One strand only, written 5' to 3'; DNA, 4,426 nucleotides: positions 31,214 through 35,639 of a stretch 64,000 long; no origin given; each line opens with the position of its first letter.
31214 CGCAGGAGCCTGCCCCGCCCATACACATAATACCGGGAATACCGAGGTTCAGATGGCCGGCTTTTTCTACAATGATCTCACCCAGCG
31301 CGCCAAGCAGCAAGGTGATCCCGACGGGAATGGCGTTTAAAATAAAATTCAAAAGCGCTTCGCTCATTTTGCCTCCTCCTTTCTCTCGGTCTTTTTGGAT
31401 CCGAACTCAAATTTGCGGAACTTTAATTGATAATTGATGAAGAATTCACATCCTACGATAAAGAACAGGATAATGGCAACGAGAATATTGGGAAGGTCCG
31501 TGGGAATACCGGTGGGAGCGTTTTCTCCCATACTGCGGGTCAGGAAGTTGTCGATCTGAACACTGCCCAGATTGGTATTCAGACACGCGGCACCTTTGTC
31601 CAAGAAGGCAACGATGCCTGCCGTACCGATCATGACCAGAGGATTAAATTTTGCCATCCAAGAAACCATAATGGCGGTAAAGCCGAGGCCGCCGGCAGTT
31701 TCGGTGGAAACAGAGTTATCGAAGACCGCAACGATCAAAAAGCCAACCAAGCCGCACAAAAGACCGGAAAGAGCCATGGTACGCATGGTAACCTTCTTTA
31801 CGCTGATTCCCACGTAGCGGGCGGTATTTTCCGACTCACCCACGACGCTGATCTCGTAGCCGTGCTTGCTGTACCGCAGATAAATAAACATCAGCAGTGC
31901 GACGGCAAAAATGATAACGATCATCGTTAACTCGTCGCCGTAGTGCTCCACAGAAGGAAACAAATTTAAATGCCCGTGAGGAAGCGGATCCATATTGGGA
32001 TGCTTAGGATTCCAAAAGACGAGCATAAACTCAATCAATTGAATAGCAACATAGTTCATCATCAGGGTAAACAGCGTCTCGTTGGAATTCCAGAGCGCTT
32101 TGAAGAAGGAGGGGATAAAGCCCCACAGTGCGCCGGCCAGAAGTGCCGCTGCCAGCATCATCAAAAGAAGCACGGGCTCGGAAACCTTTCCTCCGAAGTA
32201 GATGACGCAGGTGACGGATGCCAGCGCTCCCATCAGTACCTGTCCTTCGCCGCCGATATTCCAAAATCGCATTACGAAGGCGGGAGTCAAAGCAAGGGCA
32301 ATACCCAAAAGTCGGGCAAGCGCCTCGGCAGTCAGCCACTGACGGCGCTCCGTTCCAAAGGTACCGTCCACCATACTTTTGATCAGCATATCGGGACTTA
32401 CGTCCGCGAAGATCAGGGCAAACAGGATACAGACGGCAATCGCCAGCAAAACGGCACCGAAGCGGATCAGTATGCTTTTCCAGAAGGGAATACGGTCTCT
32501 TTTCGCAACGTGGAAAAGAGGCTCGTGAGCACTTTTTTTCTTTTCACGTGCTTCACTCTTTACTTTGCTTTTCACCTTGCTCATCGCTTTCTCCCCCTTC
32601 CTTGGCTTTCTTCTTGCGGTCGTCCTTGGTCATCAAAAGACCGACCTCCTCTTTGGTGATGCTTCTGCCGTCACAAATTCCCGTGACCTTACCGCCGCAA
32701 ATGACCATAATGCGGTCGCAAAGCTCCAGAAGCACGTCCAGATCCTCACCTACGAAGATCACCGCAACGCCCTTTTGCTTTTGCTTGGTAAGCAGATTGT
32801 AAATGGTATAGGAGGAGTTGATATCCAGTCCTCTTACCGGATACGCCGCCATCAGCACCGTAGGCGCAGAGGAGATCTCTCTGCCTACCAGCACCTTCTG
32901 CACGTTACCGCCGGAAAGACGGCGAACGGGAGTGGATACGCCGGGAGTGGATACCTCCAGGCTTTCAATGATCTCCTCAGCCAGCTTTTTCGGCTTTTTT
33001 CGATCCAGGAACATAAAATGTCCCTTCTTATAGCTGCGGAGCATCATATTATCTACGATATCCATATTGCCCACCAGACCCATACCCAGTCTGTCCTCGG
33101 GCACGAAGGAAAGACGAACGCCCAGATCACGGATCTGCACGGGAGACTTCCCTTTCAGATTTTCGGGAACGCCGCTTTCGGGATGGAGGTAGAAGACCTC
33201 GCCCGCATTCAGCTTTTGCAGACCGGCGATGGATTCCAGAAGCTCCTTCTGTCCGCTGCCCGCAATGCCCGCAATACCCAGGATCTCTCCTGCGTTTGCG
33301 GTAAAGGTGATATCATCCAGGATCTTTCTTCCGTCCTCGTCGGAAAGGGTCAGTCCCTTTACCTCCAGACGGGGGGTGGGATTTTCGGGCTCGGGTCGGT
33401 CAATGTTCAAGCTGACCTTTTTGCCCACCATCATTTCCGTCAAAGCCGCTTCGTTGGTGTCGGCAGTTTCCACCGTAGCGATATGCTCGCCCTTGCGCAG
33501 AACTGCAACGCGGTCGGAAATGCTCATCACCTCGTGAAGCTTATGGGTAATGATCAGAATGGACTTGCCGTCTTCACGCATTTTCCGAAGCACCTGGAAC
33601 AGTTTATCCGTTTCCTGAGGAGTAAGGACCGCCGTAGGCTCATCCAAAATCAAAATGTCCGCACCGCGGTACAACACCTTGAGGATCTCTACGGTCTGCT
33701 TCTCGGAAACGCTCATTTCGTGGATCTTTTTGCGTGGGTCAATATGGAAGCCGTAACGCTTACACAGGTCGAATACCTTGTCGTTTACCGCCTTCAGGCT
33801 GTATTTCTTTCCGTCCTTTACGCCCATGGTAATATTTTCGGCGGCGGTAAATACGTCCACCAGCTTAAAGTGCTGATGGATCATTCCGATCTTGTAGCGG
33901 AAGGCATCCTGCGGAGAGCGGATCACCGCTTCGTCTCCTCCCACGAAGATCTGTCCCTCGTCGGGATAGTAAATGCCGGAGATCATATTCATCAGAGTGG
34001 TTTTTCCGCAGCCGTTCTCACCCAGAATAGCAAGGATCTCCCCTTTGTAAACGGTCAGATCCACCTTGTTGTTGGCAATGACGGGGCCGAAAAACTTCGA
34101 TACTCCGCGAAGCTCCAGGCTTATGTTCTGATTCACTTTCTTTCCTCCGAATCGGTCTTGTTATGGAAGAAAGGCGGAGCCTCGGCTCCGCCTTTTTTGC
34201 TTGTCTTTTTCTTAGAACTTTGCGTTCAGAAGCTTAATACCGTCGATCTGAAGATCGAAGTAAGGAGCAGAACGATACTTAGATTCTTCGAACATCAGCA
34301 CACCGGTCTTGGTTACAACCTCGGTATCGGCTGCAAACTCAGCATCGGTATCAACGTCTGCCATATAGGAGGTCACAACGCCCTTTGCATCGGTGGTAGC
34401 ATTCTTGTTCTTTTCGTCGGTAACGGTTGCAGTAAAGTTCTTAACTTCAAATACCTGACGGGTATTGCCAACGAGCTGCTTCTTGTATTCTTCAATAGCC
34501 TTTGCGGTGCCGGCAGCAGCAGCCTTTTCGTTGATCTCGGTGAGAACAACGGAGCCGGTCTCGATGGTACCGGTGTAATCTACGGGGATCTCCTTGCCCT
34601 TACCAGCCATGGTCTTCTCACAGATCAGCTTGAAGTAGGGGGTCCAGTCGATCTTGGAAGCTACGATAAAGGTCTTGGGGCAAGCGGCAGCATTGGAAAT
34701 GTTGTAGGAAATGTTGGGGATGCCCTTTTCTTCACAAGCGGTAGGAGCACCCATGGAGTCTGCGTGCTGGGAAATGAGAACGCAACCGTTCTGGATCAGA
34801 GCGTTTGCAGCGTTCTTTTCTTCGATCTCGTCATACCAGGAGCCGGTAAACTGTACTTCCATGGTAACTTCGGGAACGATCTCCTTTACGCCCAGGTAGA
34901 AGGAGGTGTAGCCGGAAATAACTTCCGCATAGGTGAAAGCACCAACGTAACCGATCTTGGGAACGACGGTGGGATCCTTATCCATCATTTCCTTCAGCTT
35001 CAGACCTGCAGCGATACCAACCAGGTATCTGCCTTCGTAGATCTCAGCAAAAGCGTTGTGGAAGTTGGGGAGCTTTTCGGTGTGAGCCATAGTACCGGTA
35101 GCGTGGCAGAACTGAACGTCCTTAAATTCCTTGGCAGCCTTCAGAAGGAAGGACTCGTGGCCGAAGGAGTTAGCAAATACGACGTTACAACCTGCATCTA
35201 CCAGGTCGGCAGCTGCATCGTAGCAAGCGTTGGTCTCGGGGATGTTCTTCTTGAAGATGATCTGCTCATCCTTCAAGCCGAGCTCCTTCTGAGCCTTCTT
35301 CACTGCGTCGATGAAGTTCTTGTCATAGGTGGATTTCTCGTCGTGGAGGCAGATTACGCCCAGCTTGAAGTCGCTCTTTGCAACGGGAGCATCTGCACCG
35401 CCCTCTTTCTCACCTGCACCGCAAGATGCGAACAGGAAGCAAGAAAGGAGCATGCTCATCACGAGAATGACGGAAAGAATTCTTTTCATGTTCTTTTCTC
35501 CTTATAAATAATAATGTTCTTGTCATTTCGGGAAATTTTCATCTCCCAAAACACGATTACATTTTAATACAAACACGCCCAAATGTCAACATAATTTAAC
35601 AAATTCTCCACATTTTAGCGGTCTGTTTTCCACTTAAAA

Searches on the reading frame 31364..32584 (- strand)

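Call 11: search_protein_families(library=pfam, proteins=[window:31364-32584:-], max_evalue=0.001)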
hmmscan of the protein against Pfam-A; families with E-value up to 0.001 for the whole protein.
window:31364-32584:- (406 aa): 1 family
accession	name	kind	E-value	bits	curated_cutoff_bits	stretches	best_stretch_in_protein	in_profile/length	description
PF02653.21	BPD_transp_2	-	5.4e-28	98.3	26.8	1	95-375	15-267/269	Branched-chain amino acid transport system / permease component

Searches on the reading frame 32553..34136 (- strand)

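Call 11: search_protein_families(library=pfam, proteins=[window:32553-34136:-], max_evalue=0.001)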
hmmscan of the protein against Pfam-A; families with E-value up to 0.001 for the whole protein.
window:32553-34136:- (527 aa): 5 families
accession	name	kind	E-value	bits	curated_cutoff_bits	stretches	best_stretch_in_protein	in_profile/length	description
PF00005.33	ABC_tran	-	1e-42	146.4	25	2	23-169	2-137/137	ABC transporter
PF13304.12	AAA_21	-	2.6e-05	24.9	27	0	145-199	242-299/304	AAA domain, putative AbiEii toxin, Type IV TA system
PF13476.12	AAA_23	-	0.00015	22.9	27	1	7-53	2-40/201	AAA domain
PF02463.25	SMC_N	-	0.00061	19.7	40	0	31-212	23-211/220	RecF/RecN/SMC N terminal domain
PF00006.31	ATP-synt_ab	-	0.00073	19.7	29.5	0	27-53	9-35/213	ATP synthase alpha/beta family, nucleotide-binding domain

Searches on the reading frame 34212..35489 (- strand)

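Call 11: search_protein_families(library=pfam, proteins=[window:34212-35489:-], max_evalue=0.001)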
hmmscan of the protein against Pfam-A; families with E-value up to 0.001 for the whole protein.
window:34212-35489:- (425 aa): 1 family
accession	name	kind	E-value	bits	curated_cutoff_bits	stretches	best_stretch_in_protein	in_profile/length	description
PF02608.20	Bmp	-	6.3e-23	81.6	24.1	1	55-338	17-290/301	ABC transporter substrate-binding protein PnrA-like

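Call 73: search_protein_families(library=ncbifam, proteins=[window:34212-35486:-], max_evalue=0.001)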
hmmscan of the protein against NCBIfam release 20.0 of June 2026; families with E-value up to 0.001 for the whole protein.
window:34212-35486:- (424 aa): 0 families
